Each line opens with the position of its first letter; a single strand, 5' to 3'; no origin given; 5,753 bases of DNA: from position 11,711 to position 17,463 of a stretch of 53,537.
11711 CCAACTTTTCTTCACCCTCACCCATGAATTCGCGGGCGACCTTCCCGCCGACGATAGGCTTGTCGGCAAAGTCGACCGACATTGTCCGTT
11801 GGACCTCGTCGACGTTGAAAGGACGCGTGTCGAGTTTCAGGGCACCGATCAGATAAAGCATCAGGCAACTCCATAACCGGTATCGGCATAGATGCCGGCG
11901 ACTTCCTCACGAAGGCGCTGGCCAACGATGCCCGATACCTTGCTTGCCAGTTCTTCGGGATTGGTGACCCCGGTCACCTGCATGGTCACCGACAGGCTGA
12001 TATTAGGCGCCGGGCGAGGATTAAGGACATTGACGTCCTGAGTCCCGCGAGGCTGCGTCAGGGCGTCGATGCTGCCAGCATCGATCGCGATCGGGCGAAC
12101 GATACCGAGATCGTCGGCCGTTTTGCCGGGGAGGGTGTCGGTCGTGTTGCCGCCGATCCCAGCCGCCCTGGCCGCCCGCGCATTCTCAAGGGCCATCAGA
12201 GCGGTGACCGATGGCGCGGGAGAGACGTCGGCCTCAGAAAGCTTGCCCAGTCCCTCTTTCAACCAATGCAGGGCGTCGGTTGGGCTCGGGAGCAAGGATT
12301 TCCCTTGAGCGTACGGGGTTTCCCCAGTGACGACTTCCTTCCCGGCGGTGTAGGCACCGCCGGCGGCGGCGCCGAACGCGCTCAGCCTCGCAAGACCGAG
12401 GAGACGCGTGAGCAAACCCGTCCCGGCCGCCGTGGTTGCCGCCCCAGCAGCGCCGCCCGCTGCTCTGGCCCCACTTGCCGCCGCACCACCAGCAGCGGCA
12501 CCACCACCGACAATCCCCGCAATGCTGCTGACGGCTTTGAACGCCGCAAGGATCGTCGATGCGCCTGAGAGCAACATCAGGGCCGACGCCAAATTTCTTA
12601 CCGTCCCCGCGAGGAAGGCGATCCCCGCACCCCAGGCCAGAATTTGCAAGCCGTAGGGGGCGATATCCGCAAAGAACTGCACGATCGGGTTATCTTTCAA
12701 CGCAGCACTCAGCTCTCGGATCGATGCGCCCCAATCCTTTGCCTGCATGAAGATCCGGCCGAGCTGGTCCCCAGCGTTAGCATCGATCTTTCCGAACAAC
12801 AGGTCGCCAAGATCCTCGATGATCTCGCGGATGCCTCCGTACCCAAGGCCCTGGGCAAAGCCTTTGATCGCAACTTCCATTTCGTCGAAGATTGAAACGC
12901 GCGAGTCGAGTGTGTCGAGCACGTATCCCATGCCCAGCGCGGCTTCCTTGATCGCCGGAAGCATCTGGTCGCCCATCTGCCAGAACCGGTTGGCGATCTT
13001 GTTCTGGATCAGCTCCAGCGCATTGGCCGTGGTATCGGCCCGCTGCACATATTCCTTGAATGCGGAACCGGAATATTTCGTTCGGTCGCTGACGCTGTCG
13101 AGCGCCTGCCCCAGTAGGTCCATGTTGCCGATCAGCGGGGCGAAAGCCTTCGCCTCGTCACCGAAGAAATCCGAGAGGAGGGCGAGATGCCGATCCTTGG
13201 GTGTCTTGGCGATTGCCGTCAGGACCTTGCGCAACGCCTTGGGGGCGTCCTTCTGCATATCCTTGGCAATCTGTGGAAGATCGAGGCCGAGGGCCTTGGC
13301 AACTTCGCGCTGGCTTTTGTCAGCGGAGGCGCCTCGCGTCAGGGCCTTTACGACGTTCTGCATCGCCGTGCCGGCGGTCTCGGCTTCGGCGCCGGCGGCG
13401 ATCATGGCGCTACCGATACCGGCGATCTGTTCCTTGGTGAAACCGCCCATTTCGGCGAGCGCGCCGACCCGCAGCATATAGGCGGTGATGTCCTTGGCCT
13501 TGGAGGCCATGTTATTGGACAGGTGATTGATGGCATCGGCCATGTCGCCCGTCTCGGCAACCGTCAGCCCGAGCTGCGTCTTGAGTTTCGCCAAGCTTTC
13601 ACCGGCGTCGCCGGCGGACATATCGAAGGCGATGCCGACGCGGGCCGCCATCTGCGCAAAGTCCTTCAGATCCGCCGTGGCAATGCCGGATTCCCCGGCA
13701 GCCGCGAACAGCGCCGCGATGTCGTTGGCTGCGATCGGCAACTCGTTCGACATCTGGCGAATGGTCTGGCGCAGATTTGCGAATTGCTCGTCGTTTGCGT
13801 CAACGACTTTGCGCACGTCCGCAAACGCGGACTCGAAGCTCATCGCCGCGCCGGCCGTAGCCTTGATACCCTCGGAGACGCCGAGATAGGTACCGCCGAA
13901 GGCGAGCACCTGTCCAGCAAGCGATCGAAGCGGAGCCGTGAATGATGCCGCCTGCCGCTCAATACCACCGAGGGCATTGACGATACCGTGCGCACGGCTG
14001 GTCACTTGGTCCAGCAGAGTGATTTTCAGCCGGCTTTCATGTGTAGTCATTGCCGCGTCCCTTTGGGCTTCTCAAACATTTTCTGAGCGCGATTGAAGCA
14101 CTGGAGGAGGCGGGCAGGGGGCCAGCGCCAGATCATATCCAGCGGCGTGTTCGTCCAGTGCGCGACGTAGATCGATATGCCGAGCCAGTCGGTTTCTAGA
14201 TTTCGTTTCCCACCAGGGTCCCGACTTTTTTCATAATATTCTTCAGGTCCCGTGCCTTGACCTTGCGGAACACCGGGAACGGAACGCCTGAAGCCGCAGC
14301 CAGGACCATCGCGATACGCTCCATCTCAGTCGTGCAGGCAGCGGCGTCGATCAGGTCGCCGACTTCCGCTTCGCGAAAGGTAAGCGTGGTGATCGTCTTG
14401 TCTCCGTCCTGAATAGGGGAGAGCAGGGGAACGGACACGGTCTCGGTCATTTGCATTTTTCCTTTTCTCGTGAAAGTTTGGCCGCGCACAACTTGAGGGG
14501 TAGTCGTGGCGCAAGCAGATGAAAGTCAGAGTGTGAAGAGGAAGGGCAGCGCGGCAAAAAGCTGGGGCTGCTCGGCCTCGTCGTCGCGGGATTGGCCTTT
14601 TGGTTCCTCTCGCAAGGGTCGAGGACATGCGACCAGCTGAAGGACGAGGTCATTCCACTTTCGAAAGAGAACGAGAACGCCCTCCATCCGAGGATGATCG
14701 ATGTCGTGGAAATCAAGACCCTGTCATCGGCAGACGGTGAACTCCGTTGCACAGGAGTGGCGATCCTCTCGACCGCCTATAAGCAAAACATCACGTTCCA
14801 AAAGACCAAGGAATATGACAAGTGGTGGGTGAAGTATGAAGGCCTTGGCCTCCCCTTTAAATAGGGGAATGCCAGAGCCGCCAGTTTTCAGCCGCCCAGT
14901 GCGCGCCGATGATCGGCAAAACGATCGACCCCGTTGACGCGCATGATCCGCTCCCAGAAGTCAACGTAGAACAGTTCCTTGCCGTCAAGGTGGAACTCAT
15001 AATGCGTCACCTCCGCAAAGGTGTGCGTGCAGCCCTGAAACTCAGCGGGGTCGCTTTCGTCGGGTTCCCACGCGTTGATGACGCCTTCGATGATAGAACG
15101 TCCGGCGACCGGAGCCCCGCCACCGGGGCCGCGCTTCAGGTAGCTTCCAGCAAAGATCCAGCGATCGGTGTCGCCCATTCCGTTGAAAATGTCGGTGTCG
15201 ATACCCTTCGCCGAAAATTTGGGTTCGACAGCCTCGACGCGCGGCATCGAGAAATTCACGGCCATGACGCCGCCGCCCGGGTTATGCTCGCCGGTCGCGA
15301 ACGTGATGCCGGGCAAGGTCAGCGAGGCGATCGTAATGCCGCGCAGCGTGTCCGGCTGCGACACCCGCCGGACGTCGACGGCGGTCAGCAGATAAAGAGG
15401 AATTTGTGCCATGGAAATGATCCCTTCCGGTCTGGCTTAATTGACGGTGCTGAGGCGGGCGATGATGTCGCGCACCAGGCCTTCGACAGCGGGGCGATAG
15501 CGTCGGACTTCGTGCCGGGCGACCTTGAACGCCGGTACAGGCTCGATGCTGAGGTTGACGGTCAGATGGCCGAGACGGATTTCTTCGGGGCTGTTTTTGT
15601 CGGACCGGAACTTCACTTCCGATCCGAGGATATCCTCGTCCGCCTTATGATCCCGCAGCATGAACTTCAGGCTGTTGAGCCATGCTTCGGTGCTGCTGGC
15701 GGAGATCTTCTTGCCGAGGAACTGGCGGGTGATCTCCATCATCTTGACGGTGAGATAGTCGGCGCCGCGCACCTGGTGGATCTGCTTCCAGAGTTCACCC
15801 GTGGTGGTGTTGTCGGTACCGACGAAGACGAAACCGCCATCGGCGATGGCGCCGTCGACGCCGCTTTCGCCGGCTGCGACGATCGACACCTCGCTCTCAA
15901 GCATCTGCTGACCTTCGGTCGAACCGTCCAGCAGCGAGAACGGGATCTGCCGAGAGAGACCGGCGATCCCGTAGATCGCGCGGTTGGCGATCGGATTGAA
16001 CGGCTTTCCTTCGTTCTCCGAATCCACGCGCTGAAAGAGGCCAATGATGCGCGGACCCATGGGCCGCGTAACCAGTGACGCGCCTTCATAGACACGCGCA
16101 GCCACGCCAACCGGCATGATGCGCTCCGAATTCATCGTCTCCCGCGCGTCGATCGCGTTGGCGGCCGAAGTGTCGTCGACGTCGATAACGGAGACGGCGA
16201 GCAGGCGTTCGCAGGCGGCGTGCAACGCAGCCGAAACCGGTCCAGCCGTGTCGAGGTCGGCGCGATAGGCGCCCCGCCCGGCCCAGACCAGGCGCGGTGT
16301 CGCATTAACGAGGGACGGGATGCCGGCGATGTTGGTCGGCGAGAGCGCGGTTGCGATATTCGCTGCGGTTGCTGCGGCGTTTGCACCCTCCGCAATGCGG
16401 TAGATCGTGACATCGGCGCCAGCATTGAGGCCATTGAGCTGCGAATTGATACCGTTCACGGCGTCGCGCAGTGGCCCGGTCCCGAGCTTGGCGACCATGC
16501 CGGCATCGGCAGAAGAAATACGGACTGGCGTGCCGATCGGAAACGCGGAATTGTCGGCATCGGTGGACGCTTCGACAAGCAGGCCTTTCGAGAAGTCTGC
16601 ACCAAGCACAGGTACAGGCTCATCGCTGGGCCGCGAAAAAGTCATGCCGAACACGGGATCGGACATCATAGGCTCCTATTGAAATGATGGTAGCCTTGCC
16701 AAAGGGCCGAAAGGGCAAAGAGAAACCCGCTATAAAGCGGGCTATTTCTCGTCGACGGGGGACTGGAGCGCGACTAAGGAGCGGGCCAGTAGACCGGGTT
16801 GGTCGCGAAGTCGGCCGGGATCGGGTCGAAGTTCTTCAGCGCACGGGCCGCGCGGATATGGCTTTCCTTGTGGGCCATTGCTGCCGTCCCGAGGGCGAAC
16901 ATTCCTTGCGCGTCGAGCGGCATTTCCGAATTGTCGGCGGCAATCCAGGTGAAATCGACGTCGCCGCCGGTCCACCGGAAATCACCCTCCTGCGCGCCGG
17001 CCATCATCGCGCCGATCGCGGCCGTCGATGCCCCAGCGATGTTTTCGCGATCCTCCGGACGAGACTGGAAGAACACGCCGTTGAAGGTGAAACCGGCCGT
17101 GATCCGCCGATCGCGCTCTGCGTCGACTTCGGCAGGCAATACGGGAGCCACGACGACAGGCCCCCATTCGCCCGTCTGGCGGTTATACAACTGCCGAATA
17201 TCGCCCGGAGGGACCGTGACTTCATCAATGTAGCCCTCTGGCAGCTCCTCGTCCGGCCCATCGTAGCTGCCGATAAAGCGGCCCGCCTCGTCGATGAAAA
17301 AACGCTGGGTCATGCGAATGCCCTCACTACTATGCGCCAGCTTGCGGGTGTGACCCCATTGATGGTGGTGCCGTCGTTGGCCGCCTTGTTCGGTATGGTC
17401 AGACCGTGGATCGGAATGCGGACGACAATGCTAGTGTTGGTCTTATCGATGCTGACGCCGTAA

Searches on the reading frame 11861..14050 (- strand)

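Call 29: search_protein_families(library=pfam, proteins=[window:11861-14050:-], max_evalue=0.01)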
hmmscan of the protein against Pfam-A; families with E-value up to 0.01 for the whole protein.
window:11861-14050:- (729 aa): 1 family
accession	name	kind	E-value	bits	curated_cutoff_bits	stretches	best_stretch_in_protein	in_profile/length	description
PF10145.14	PhageMin_Tail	-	3.4e-35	122.2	33.2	1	94-297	1-201/201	Phage-related minor tail protein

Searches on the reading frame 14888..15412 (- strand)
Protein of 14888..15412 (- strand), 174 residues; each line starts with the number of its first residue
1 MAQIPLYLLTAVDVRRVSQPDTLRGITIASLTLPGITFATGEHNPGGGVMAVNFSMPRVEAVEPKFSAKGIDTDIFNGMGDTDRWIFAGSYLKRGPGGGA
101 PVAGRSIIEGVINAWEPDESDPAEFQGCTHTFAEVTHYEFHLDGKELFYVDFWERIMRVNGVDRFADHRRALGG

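Call 30: search_protein_families(library=pfam, proteins=[window:14888-15412:-], max_evalue=0.01)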
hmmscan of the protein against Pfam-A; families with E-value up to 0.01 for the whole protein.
window:14888-15412:- (174 aa): 2 families
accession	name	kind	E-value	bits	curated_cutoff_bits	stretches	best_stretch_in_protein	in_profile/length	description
PF04985.20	Phage_tube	-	1e-19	71.4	22.4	1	28-173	20-165/165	Phage tail tube protein FII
PF00993.25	MHC_II_alpha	-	0.0032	17.6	23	1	126-167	6-48/81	Class II histocompatibility antigen, alpha domain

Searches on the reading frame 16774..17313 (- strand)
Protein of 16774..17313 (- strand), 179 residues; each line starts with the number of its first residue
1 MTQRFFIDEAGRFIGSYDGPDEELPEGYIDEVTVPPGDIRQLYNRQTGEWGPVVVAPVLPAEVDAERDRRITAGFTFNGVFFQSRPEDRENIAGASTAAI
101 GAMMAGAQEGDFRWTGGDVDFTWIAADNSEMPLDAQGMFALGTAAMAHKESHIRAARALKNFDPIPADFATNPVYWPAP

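Call 30: search_protein_families(library=pfam, proteins=[window:16774-17313:-], max_evalue=0.01)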
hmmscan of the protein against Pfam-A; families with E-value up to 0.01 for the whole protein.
window:16774-17313:- (179 aa): 1 family
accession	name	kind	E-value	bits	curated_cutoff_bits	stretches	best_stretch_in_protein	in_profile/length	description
PF14301.12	DUF4376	-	5.3e-22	78.7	25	1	60-161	7-92/106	Domain of unknown function (DUF4376)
